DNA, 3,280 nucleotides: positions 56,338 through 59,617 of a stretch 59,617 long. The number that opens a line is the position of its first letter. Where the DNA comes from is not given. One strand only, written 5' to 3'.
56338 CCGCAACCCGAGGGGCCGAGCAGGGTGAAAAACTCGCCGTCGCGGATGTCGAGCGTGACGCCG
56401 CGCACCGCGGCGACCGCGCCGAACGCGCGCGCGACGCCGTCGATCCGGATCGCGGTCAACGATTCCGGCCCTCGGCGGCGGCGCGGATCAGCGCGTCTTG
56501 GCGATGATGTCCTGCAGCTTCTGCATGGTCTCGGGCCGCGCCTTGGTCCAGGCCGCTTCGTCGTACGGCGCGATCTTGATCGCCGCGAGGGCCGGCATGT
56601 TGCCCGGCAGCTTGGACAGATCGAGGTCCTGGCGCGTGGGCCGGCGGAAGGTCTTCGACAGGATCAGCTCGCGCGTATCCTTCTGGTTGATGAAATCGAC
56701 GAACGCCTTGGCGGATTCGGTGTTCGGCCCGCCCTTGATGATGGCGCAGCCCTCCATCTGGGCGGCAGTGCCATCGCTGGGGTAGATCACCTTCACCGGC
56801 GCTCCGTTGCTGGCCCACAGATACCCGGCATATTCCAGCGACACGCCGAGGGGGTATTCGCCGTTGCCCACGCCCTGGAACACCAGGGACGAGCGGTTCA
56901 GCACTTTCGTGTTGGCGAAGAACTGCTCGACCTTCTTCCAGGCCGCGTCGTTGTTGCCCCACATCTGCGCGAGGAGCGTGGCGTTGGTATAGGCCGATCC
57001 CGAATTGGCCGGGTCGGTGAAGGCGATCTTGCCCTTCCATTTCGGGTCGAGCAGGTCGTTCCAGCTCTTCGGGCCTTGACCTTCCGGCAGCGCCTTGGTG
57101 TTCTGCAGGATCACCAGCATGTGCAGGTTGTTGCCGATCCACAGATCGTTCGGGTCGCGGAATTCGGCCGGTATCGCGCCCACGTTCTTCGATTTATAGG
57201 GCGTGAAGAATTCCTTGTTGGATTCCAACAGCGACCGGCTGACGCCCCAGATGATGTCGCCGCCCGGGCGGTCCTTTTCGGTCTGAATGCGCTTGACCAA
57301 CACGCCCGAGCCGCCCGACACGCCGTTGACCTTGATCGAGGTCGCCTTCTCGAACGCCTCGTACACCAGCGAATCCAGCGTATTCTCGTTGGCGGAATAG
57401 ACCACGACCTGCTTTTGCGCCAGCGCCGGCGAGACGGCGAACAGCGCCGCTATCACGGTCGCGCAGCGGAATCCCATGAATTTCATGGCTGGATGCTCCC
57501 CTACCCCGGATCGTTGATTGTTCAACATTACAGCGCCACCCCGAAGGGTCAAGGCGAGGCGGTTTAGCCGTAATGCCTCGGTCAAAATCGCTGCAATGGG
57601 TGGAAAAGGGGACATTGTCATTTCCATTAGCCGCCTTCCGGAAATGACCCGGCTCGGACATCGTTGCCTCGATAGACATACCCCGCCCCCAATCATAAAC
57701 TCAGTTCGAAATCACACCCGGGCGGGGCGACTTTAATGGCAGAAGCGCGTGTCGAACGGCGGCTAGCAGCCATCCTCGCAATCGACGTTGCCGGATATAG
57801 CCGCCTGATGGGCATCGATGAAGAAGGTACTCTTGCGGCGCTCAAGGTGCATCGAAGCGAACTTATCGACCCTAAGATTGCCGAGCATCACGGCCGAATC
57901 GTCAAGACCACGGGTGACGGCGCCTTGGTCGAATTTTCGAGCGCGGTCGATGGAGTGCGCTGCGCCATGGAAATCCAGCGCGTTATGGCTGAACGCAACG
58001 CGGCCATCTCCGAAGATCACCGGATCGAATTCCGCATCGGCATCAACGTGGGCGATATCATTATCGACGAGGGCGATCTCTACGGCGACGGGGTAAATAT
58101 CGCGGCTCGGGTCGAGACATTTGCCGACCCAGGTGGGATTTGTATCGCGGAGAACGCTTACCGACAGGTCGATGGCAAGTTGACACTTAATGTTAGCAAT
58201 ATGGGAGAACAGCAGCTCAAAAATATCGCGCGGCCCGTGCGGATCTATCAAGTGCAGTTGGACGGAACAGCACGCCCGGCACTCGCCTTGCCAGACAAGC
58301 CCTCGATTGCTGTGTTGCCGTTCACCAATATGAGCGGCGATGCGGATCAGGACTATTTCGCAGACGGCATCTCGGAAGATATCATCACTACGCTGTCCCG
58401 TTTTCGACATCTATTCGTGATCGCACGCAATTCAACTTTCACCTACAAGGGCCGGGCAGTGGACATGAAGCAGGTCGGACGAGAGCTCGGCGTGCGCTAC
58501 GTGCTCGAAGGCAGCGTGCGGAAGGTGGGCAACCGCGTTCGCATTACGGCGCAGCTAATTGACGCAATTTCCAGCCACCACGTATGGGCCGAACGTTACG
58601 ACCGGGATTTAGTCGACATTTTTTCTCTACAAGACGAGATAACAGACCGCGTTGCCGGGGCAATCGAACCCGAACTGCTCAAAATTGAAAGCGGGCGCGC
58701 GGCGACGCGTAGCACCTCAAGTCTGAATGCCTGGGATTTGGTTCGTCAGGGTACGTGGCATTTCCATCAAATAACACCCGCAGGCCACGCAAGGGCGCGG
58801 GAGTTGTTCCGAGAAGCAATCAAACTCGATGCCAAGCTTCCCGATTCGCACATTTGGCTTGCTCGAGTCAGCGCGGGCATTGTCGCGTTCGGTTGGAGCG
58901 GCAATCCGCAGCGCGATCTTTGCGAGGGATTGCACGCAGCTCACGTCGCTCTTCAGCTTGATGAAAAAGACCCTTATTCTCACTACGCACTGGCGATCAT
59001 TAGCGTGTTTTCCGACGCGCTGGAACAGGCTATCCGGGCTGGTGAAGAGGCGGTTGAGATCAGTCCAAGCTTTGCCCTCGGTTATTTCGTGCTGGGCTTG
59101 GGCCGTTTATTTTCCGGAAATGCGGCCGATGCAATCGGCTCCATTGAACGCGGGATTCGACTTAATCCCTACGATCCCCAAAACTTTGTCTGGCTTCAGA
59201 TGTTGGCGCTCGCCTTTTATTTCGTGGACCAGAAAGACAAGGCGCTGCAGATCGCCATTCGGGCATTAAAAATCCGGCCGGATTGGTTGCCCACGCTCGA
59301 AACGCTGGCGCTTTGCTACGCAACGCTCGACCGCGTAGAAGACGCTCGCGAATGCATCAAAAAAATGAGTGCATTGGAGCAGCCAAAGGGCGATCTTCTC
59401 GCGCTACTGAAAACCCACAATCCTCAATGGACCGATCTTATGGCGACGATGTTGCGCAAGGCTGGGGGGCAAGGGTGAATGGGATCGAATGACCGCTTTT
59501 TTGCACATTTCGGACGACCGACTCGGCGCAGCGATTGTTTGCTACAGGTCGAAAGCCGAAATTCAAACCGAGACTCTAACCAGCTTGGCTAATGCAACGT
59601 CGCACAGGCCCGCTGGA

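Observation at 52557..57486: ABC importer joined in one operon to a split ThDP decarboxylase (ComD/ComE- or phosphonopyruvate-decarboxylase-like), with no known partner enzymes nearby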

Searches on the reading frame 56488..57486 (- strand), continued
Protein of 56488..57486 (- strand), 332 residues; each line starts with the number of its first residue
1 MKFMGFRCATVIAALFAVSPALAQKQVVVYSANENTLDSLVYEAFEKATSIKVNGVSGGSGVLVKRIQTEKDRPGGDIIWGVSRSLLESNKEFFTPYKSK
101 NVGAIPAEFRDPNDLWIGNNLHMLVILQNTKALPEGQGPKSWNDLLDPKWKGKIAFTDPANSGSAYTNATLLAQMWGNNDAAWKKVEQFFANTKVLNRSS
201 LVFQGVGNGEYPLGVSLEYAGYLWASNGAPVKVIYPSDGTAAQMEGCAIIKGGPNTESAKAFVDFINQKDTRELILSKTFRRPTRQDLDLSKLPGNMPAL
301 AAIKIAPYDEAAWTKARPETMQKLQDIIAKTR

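Call 99: find_encoding_contigs(protein=P0414, flank=9000, max_places=2)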
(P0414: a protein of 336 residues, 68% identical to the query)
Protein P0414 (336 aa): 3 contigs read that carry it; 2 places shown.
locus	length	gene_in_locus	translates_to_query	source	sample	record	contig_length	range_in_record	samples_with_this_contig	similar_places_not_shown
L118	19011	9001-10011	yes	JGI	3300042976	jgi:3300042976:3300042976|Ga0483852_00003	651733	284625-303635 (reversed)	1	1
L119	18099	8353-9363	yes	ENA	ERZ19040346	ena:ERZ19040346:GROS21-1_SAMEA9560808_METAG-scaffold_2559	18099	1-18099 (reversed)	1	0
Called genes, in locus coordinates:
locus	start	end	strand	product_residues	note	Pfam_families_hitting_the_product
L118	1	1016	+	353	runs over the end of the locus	PF00005:ABC_tran, PF13304:AAA_21 (faint), PF08402:TOBE_2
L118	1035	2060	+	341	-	PF13531:SBP_bac_11, PF01547:SBP_bac_1, PF13416:SBP_bac_8, PF13343:SBP_bac_6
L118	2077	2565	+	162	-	PF02112:PDEase_II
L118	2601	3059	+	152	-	PF02112:PDEase_II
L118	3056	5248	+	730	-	PF00528:BPD_transp_1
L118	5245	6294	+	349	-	PF00005:ABC_tran, PF13304:AAA_21 (weak), PF08402:TOBE_2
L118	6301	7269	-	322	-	PF03401:TctC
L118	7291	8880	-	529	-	PF00496:SBP_bac_5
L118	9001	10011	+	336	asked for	PF13531:SBP_bac_11, PF01547:SBP_bac_1, PF13416:SBP_bac_8, PF13343:SBP_bac_6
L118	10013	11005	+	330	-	PF00005:ABC_tran, PF13304:AAA_21 (faint), PF08402:TOBE_2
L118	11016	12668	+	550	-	PF00528:BPD_transp_1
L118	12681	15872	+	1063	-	PF05170:AsmA, PF05359:DUF748 (faint), PF13116:YhdP (faint), PF05170:AsmA (weak)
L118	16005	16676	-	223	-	PF01323:DSBA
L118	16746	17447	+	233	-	PF00106:adh_short, PF13561:adh_short_C2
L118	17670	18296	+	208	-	PF03734:YkuD (weak), PF10908:Tlde1_dom (weak)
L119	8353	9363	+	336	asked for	PF13531:SBP_bac_11, PF01547:SBP_bac_1, PF13416:SBP_bac_8, PF13343:SBP_bac_6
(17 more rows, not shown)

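Call 100: find_encoding_contigs(protein=P0424, flank=9000, max_places=2)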
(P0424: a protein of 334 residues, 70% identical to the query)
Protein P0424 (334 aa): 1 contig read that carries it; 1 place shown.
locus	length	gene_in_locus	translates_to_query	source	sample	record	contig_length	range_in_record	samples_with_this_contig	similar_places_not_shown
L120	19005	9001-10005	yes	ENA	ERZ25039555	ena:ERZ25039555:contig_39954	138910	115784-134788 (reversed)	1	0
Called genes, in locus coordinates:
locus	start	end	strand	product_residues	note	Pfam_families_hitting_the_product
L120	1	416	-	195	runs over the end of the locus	-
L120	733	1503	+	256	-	-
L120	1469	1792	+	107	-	PF04391:DUF533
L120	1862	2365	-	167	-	PF00515:TPR_1 (weak), PF13371:TPR_9 (weak), PF13414:TPR_11, PF00515:TPR_1, PF07719:TPR_2, PF13181:TPR_8 (weak), PF13414:TPR_11, PF13432:TPR_16, +6 more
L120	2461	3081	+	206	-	-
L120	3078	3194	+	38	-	-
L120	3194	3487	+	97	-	-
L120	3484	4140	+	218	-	-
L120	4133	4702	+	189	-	PF06186:DUF992 (weak)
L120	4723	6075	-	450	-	PF13180:PDZ_2, PF17820:PDZ_6 (weak), PF08238:Sel1 (weak)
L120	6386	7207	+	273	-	-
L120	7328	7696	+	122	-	-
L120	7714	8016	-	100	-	PF13378:MR_MLE_C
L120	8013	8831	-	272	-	PF02746:MR_MLE_N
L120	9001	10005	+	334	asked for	PF01547:SBP_bac_1, PF13531:SBP_bac_11, PF13416:SBP_bac_8, PF13343:SBP_bac_6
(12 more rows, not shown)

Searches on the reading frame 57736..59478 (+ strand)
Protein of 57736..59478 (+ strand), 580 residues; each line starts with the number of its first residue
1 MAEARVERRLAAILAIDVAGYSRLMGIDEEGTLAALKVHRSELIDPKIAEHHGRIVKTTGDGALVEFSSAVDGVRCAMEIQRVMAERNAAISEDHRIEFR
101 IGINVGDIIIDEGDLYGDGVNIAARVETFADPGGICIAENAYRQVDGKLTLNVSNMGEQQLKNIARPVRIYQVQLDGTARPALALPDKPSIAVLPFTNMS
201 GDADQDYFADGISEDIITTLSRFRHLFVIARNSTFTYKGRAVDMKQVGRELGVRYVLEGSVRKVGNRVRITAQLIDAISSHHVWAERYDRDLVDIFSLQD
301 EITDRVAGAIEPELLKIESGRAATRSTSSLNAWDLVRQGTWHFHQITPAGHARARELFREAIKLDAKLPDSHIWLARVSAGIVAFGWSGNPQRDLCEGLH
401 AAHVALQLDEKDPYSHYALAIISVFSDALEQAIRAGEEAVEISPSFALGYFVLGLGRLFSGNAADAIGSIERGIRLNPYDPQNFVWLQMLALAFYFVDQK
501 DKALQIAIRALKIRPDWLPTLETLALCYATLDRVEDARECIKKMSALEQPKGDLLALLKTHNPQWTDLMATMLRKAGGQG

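Call 3: search_protein_families(library=pfam, proteins=[window:57736-59478:+])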
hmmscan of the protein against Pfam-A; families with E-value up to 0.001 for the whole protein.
window:57736-59478:+ (580 aa): 10 families
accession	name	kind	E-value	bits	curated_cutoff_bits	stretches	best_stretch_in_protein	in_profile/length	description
PF07719.23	TPR_2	-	5.8e-11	42.1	27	0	521-544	4-27/34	Tetratricopeptide repeat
PF00211.25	Guanylate_cyc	-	1.4e-10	41.5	21.9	1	12-171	10-179/183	Adenylate and Guanylate cyclase catalytic domain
PF13414.12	TPR_11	-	6.3e-08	32.6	26.8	0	354-376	13-35/42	TPR repeat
PF13431.12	TPR_17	-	1.7e-05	25.1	24.4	0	357-378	1-22/34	Tetratricopeptide repeat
PF13181.12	TPR_8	-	1.7e-05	25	25.7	0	523-543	6-26/34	Tetratricopeptide repeat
PF13428.12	TPR_14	-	2e-05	25.2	23.5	0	487-525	4-42/44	Tetratricopeptide repeat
PF13424.12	TPR_12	-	2e-05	25.1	30.1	0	476-515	36-76/77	Tetratricopeptide repeat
PF14559.12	TPR_19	-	7.6e-05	23.4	25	0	501-551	8-58/68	Tetratricopeptide repeat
PF12895.13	ANAPC3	-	0.00018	22.2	27.2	0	462-543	4-81/82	Anaphase-promoting complex, cyclosome, subunit 3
PF00515.34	TPR_1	-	0.00021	21.4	27.8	0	490-516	7-33/34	Tetratricopeptide repeat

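Call 4: search_protein_families(library=ncbifam, proteins=[window:57736-59478:+])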
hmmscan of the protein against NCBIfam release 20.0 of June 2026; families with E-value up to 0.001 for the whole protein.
window:57736-59478:+ (580 aa): 9 families
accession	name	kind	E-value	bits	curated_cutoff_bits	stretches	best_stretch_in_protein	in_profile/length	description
NF058673.1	LipAdnlyCyLipJMY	equivalog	8.9e-13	47.7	800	1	3-171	288-447/449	bifunctional lipase/adenylate cyclase LipJ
TIGR04510.1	mod_pep_cyc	subfamily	1e-10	40.8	400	0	246-377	309-440/814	putative peptide modification system cyclase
NF040959.1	MamA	equivalog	1.5e-08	34.3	200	0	481-548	136-203/204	magnetosome protein MamA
TIGR02917.1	PEP_TPR_lipo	equivalog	1.3e-07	29.9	312.2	1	403-485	149-231/899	XrtA/PEP-CTERM system TPR-repeat protein PrsT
TIGR03903.1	TOMM_kin_cyc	equivalog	1.8e-07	29.4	705.75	1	60-151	341-442/1267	TOMM system kinase/cyclase fusion protein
NF009037.0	PRK12370.1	equivalog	2.6e-07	29.4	589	1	185-548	118-471/553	HilA/EilA family virulence transcriptional regulator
TIGR02552.1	LcrH_SycD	equivalog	2.4e-05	24.1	104.8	0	478-549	46-117/136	SycD/LcrH family type III secretion system chaperone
TIGR02521.1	type_IV_pilW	equivalog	4.2e-05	23.2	154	0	400-557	52-208/234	type IV pilus biogenesis/stability protein PilW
NF033762.1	social_mot_Tgl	equivalog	0.00017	21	225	1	394-539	46-191/252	social motility TPR repeat lipoprotein Tgl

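Call 55: find_encoding_contigs(protein=window:57736-59478:+, flank=8000, max_places=4)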
Protein window:57736-59478:+ (580 aa): 2 contigs read that carry it; 2 places shown.
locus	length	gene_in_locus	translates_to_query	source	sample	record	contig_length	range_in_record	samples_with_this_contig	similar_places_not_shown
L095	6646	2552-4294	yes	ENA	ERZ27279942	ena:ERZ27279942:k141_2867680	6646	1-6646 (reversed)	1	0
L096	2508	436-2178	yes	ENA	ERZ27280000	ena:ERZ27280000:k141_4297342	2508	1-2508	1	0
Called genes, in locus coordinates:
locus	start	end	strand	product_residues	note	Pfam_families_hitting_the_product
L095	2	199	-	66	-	?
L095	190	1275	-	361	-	PF00005:ABC_tran, PF13304:AAA_21 (faint), PF08402:TOBE_2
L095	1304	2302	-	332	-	PF01547:SBP_bac_1, PF13531:SBP_bac_11, PF13416:SBP_bac_8, PF13343:SBP_bac_6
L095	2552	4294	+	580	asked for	PF00211:Guanylate_cyc, PF07719:TPR_2 (faint), PF13181:TPR_8 (faint), PF13414:TPR_11 (faint), PF13424:TPR_12 (faint), PF13428:TPR_14 (faint), PF13431:TPR_17 (faint), PF21033:RMD1-3 (faint)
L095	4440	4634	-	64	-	-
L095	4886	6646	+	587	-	?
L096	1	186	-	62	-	?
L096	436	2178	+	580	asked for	PF00211:Guanylate_cyc, PF07719:TPR_2 (faint), PF13181:TPR_8 (faint), PF13414:TPR_11 (faint), PF13424:TPR_12 (faint), PF13428:TPR_14 (faint), PF13431:TPR_17 (faint), PF21033:RMD1-3 (faint)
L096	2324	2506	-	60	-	?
